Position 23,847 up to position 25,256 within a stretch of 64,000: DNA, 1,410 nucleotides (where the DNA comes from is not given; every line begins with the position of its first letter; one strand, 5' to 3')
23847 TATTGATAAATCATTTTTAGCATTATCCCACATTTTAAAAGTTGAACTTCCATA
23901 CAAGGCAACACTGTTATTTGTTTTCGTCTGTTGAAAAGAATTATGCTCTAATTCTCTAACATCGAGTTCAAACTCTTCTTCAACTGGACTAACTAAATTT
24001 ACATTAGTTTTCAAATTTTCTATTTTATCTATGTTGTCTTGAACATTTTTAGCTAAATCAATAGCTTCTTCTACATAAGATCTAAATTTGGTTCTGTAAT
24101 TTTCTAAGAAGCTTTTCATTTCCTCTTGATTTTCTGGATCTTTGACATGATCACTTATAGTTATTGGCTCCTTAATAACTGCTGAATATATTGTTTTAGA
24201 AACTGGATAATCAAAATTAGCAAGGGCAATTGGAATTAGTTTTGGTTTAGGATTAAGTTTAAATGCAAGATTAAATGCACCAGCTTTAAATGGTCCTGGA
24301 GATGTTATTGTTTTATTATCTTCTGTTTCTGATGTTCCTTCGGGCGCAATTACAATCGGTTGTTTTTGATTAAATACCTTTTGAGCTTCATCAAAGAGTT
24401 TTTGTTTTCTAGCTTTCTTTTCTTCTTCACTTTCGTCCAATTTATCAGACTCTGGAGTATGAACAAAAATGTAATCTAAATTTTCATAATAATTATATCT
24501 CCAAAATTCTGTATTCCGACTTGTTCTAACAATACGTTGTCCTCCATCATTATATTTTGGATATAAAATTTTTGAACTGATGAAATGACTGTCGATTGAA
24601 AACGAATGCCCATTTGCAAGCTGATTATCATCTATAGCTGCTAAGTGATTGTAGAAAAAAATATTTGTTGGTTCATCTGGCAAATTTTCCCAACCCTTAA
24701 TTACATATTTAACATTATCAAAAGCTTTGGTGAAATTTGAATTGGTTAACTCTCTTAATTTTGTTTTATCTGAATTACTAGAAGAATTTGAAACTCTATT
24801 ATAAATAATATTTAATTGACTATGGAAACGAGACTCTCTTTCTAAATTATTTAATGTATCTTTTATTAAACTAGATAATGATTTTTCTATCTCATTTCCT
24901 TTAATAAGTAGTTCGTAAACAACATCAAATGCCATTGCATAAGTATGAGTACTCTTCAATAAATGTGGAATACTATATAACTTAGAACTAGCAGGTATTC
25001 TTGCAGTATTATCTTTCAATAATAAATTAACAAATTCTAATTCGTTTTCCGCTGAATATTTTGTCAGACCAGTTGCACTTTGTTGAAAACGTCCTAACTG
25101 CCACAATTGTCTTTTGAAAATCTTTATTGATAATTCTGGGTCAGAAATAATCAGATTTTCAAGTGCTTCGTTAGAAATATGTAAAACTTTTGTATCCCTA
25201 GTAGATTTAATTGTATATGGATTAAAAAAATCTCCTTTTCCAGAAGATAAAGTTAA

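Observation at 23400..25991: Single polypeptide combining two CAP/cNMP-like sensor barrels, a glycerolipid acyltransferase and an SGNH esterase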

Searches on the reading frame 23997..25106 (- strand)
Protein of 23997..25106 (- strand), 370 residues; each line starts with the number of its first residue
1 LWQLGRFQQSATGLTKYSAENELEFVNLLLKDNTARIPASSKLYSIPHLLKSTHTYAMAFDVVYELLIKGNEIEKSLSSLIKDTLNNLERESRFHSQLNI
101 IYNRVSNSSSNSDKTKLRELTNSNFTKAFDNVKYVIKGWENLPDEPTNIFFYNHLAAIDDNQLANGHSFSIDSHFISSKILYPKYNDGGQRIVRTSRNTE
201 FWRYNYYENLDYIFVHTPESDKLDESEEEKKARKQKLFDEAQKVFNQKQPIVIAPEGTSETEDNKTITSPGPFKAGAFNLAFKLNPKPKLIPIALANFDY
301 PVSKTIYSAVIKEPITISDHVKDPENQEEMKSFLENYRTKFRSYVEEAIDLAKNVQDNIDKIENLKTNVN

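Call 36: predict_structure(alignment_id=A3)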
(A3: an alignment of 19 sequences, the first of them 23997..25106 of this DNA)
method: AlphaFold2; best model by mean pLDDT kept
length: 370 residues; sequences in the alignment: 19
mean_pLDDT: 85.8   pTM: 0.84
mean pLDDT of the five models: 85.8, 85.7, 85.0, 84.6, 84.0
residues with pLDDT >= 90: 202; 70-90: 126; 50-70: 24; < 50: 18
segments of 3 or more residues with pLDDT < 50: 1-13, 220-222
pLDDT, mean of each block of 10 residues (from residue 1): 37 60 89 90 94 86 94 92 88 89 87 87 94 95 96 87 73 94 94 65 71 67 68 88 94 82 88 89 94 95 91 95 90 95 98 90 86
secondary structure, 60 per line:
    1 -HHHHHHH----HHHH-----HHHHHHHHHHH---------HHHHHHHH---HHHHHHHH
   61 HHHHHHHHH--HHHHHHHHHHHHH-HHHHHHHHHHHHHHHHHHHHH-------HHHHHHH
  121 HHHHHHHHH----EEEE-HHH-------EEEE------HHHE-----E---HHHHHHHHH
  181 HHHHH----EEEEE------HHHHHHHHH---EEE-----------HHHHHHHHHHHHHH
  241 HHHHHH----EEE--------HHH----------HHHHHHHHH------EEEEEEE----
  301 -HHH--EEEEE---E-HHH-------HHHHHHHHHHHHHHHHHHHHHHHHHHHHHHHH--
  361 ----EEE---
elements in order: H2-8 H13-16 H22-32 H42-49 H53-69 H72-84 H86-106 H114-129 E134-137 E149-152 H172-185 E190-194 H201-209 E213-215 H227-246 E251-253 H275-283 E290-296 E307-311 H327-358 E365-367

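Call 38: fold_search(model_id=the predicted structure, library=pdb)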
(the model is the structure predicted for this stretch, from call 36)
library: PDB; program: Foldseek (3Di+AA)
matches with E <= 10: 345; with E <= 0.001: 6
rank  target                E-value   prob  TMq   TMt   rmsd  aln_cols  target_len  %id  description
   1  1iuq                  1.3e-07  1.00  0.44  0.45  11.9       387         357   13  The 1.55 A Crystal Structure of Glycerol-3-Phosphate Acyltransferase (released 2003-10-07)
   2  8ia1_A                1.2e-06  1.00  0.44  0.45  11.7       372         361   12  plastidial glycerol-3-phosphate acyltransferases (GPAT) from the green alga Myrmecia incisa (released 2024-02-07)
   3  1k30                  1.3e-06  1.00  0.46  0.47  11.8       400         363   14  Crystal Structure Analysis of Squash (Cucurbita moschata) glycerol-3-phosphate (1)-acyltransferase (released 2001-10-31)
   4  5kym_B                4.2e-05  1.00  0.40  0.60   5.6       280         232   15  Crystal Structure of the 1-acyl-sn-glycerophosphate (LPA) acyltransferase, PlsC, from Thermotoga maritima (released 2017-07-26)
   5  5f2z_D                2.0e-04  1.00  0.29  0.38  11.7       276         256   12  Crystal structure of membrane associated PatA from Mycobacterium smegmatis in complex with palmitate - P21 space group (released 2016-03-09)
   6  5oce_A                6.1e-04  1.00  0.29  0.39  11.4       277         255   12  THE MOLECULAR MECHANISM OF SUBSTRATE RECOGNITION AND CATALYSIS OF THE MEMBRANE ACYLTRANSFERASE PatA -- Complex of PatA (released 2017-12-27)
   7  8e4y                  1.1e-03  1.00  0.38  0.23  22.9       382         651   11  Cryo-EM structure of human glycerol-3-phosphate acyltransferase 1 (GPAT1) in complex with 2-oxohexadecyl-CoA (released 2022-12-21)
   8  1j8m                  1.1e-02  0.66  0.21  0.25  16.9       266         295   14  Signal Recognition Particle conserved GTPase domain from A. ambivalens (released 2001-06-13)
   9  6gef_F                1.6e-02  0.41  0.17  0.16  10.8       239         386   10  X-ray structure of the Yersinia pseudotuberculosis ATPase DotB (released 2018-05-30)
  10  7zkq_T                2.1e-02  0.98  0.36  0.38  11.9       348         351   12  Early Pp module assembly intermediate of complex I (released 2022-11-23)
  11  1j8y                  2.6e-02  0.66  0.19  0.23  16.4       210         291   14  Signal Recognition Particle conserved GTPase domain from A. ambivalens T112A mutant (released 2001-06-13)
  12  5l3v_A                3.2e-02  0.60  0.19  0.23  16.6       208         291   12  Structure of the crenarchaeal SRP54 GTPase bound to GDP (released 2016-06-08)
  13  6geb_B                4.4e-02  0.38  0.16  0.16  11.2       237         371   12  X-ray structure of the Legionella pneumophila ATPase DotB (released 2018-05-30)
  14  7epk                  4.8e-02  0.30  0.21  0.19  22.8       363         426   10  Crystal Structure of Signal Recognition Particle 54 kDa protein (SRP54) from Aeropyrum pernix K1 in Complex with GDP (released 2021-05-19)
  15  5l3v_B                7.3e-02  0.38  0.19  0.22  16.7       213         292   13  Structure of the crenarchaeal SRP54 GTPase bound to GDP (released 2016-06-08)
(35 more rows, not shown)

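Call 66: search_protein_representatives(protein=window:23997-25106:-)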
Query: 370 residues. Proteins with E-value up to 0.001 (for the whole library): 204; up to 1e-10: 151; up to 1e-30: 91. The best 150 are listed.
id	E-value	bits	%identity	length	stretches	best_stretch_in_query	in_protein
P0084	1.5e-127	442.0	57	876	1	1-356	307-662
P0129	5.2e-98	344.8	63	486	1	94-360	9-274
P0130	9.6e-92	324.2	97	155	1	142-290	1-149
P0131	9.3e-80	284.8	66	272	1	161-358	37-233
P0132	1.0e-78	281.3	41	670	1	1-358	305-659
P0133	4.1e-76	272.8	41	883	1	2-359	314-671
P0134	6.2e-75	268.9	42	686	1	12-355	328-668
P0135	4.8e-73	262.7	39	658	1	2-353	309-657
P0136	9.6e-72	258.4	40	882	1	1-358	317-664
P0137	6.2e-69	249.2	38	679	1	10-354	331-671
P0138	4.8e-68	246.3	37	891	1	13-356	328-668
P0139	2.3e-67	244.1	41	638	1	16-348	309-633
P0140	1.0e-66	241.9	38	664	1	5-353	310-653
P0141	2.0e-66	241.0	38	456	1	1-354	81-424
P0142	1.9e-64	234.4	38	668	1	14-353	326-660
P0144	6.6e-64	232.7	36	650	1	1-354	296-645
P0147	6.1e-63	229.5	38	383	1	2-352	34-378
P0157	7.2e-58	212.8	33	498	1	1-353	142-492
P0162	3.3e-57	210.6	35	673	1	12-358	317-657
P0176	3.3e-52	194.2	33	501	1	19-345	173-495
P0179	1.8e-51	191.8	34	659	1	19-352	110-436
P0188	3.6e-48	180.9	32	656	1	1-352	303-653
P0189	6.4e-48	180.1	37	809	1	20-353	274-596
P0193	2.3e-46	175.0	32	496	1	11-352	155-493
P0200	2.7e-43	164.9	31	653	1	16-353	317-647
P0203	2.0e-41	158.8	32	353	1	29-351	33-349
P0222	1.6e-28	116.3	30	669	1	32-353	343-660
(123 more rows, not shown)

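Call 67: find_encoding_contigs(protein=P0132, flank=4000, max_places=2)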
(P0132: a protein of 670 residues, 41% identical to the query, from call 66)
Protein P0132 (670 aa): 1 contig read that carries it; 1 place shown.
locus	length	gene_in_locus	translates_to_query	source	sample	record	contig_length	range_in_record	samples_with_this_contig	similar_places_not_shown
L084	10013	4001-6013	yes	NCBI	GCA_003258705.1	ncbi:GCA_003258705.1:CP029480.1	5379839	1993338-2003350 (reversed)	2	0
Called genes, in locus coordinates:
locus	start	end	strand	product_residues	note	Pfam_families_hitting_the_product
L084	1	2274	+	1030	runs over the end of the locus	PF00873:ACR_tran, PF02355:SecD_SecF_C (weak), PF03176:MMPL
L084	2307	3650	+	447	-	PF02321:OEP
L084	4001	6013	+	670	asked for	PF00027:cNMP_binding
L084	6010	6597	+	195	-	PF00657:Lipase_GDSL, PF13472:Lipase_GDSL_2, PF17182:OSK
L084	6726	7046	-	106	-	PF00436:SSB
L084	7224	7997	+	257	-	-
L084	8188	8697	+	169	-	PF14534:DUF4440, PF12680:SnoaL_2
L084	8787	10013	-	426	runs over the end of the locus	PF00078:RVT_1, PF08388:GIIM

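Call 68: find_encoding_contigs(protein=P0144, flank=4000, max_places=2)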
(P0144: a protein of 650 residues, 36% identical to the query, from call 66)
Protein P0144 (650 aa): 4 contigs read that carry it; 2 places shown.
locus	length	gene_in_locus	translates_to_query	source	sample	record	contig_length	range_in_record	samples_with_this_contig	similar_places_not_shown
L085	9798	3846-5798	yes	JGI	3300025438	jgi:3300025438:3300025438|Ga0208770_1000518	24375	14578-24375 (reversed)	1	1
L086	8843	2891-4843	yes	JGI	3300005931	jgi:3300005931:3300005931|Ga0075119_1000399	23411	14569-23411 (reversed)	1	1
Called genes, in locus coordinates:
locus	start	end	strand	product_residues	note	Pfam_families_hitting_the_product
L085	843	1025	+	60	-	-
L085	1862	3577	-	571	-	-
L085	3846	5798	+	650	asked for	PF00027:cNMP_binding, PF01553:Acyltransferase (weak)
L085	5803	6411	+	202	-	PF00657:Lipase_GDSL (weak), PF13472:Lipase_GDSL_2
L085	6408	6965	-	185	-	-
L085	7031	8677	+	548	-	PF21315:FAN1_HTH, PF08774:VRR_NUC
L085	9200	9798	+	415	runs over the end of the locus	PF08323:Glyco_transf_5, PF13439:Glyco_transf_4, PF13579:Glyco_trans_4_4, PF20706:GT4-conflict, PF00534:Glycos_transf_1, PF13692:Glyco_trans_1_4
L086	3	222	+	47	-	?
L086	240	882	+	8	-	-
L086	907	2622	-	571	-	-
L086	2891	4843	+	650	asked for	PF00027:cNMP_binding, PF01553:Acyltransferase (weak)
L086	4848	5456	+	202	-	PF00657:Lipase_GDSL (weak), PF13472:Lipase_GDSL_2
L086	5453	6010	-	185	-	-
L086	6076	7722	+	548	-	PF21315:FAN1_HTH, PF08774:VRR_NUC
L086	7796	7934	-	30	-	-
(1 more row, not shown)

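Call 69: find_encoding_contigs(protein=P0139, flank=3000, max_places=1)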
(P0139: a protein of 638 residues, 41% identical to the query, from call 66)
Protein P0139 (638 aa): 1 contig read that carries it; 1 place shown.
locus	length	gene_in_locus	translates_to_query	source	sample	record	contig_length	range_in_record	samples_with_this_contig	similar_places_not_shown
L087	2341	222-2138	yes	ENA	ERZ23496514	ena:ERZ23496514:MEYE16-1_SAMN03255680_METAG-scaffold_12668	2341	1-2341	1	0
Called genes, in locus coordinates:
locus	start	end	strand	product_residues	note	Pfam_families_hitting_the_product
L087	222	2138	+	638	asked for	PF00027:cNMP_binding, PF01553:Acyltransferase (weak)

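Call 70: find_encoding_contigs(protein=P0162, flank=3000, max_places=1)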
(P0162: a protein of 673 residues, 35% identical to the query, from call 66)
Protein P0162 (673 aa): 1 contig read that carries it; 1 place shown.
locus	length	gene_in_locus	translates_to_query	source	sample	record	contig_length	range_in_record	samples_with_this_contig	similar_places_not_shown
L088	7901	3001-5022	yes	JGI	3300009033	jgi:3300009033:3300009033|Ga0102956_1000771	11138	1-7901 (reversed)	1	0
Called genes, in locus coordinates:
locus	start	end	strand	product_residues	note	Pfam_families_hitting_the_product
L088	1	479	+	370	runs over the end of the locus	PF04055:Radical_SAM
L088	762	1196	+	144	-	-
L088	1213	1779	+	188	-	PF13441:Gly-zipper_YMGG (weak)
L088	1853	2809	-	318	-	PF05448:AXE1, PF02129:Peptidase_S15 (faint), PF00561:Abhydrolase_1 (weak), PF12146:Hydrolase_4 (faint), PF00326:Peptidase_S9 (weak)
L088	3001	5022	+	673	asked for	PF00027:cNMP_binding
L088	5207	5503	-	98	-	-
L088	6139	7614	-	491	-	PF06609:TRI12, PF07690:MFS_1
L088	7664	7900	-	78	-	?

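Call 71: find_encoding_contigs(protein=P0188, flank=3000, max_places=1)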
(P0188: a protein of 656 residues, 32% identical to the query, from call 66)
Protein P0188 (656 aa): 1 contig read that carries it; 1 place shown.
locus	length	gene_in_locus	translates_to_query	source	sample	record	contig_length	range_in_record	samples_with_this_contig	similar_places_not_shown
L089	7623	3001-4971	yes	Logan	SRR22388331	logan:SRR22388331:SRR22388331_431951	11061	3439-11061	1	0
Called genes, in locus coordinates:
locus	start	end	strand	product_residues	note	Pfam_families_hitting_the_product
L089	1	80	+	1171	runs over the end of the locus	?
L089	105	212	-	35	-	-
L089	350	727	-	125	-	-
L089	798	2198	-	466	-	PF01565:FAD_binding_4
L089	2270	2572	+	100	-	-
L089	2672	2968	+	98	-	-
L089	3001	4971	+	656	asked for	PF00027:cNMP_binding, PF01553:Acyltransferase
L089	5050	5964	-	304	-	PF01120:Alpha_L_fucos, PF16757:Fucosidase_C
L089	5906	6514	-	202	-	PF01120:Alpha_L_fucos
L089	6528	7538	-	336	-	PF14057:GGGtGRT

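Call 72: find_encoding_contigs(protein=P0200, flank=3000, max_places=1)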
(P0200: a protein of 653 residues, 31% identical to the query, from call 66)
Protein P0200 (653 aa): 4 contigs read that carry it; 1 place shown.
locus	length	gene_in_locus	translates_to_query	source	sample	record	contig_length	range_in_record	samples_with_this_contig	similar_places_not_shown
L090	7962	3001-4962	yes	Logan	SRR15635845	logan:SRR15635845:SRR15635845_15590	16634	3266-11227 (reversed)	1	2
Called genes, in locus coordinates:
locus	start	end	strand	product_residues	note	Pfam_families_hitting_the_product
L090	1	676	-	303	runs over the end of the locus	PF01882:DUF58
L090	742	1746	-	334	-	PF20030:bpMoxR, PF07726:AAA_3, PF07728:AAA_5, PF17863:AAA_lid_2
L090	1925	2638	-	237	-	-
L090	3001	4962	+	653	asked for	PF00027:cNMP_binding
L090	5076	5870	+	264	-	PF00005:ABC_tran, PF13304:AAA_21 (faint)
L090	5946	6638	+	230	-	PF00072:Response_reg, PF00486:Trans_reg_C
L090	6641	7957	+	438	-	PF11808:PhoR, PF00989:PAS (weak), PF13188:PAS_8 (weak), PF00512:HisKA, PF13581:HATPase_c_2 (weak), PF02518:HATPase_c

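Call 73: find_encoding_contigs(protein=P0222, flank=3000, max_places=1)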
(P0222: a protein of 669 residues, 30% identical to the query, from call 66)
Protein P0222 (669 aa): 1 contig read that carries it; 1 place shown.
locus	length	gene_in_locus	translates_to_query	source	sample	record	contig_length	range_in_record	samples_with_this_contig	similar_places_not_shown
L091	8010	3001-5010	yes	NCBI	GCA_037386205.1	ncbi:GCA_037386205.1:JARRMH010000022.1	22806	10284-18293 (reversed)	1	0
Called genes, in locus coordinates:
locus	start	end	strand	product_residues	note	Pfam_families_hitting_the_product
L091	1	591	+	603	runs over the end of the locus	PF19291:TREH_N (weak), PF00723:Glyco_hydro_15, PF22422:MGH1-like_GH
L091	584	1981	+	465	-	PF00982:Glyco_transf_20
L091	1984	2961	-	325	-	PF05448:AXE1, PF00561:Abhydrolase_1 (weak), PF12146:Hydrolase_4 (weak), PF12697:Abhydrolase_6 (weak)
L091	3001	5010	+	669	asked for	PF00027:cNMP_binding (weak), PF01553:Acyltransferase (weak)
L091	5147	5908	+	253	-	-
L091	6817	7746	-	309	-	PF04168:Alpha-E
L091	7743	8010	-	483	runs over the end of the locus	PF04174:CP_ATPgrasp_1, PF14403:CP_ATPgrasp_2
